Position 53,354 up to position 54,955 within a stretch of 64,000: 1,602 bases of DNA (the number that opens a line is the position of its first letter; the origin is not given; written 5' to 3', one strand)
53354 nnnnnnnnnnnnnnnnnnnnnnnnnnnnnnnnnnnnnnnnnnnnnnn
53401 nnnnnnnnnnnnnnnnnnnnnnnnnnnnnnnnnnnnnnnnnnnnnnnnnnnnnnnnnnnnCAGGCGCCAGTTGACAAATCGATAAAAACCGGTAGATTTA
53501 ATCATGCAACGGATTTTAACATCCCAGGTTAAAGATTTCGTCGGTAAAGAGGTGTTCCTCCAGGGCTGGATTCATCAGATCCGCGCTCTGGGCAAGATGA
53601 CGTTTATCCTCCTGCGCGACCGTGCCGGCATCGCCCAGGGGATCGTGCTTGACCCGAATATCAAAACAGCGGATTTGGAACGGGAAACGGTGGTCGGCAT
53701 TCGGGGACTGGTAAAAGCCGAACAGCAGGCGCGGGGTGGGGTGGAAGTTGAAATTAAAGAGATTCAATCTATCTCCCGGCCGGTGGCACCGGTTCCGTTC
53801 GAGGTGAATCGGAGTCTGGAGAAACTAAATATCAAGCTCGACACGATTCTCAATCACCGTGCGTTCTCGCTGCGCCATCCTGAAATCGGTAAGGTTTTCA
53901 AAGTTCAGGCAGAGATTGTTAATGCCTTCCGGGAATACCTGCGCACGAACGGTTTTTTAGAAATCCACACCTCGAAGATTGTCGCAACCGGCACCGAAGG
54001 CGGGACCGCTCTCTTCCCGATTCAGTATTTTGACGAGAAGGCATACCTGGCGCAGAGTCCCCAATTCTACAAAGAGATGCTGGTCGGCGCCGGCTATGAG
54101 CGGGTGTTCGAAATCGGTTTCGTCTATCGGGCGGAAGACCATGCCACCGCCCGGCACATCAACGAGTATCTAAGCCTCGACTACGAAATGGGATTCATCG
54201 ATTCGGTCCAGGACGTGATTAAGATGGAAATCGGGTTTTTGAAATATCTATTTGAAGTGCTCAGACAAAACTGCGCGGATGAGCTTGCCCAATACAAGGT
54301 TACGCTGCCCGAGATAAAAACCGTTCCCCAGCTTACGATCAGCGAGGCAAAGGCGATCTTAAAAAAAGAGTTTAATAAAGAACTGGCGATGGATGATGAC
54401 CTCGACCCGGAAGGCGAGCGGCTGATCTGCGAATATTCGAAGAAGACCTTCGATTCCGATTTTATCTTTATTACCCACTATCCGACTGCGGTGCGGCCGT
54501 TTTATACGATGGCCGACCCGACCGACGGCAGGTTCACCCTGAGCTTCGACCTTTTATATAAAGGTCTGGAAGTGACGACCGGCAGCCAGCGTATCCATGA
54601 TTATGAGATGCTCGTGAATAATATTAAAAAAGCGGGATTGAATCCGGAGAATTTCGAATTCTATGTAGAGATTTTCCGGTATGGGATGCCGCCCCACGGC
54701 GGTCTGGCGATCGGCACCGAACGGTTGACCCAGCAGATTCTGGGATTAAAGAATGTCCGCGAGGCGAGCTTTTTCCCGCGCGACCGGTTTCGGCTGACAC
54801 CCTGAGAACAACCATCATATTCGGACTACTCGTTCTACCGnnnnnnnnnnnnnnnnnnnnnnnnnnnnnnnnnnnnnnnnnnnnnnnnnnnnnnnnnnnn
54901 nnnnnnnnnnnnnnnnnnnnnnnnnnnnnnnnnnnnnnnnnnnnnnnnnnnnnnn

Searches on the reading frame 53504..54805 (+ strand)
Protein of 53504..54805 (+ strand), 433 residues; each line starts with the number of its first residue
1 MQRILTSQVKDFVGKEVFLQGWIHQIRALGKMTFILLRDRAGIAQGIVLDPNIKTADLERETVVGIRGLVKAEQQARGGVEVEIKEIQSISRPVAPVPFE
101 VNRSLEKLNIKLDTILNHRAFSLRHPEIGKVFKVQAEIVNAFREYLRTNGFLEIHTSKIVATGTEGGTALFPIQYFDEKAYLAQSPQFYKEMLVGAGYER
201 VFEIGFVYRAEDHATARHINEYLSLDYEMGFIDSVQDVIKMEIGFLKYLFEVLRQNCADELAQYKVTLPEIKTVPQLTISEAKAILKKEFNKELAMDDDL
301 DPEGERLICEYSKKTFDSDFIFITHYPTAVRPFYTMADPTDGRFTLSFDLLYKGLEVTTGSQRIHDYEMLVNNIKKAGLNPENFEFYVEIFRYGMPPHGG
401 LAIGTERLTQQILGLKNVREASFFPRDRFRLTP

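Call 53: list_cluster_members(proteins=[P0001, P0121, window:53504-54805:+, window:60647-62770:-])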
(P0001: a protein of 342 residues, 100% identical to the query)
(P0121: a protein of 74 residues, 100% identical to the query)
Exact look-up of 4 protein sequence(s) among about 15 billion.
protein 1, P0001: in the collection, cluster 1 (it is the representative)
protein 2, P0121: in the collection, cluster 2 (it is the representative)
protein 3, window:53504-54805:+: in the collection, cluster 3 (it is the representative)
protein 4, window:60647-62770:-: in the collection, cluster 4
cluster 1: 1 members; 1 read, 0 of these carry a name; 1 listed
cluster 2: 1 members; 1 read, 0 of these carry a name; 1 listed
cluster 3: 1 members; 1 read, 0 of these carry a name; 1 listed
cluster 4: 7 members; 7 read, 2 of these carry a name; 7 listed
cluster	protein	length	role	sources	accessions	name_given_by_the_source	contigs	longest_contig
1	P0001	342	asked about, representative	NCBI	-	-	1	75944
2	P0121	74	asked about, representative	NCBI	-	-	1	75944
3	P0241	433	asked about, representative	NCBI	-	-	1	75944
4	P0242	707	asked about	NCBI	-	-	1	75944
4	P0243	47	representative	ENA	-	-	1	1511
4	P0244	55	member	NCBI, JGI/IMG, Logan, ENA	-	hypothetical protein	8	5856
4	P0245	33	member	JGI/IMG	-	hypothetical protein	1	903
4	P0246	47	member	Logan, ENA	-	-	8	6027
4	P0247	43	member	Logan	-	-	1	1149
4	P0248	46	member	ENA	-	-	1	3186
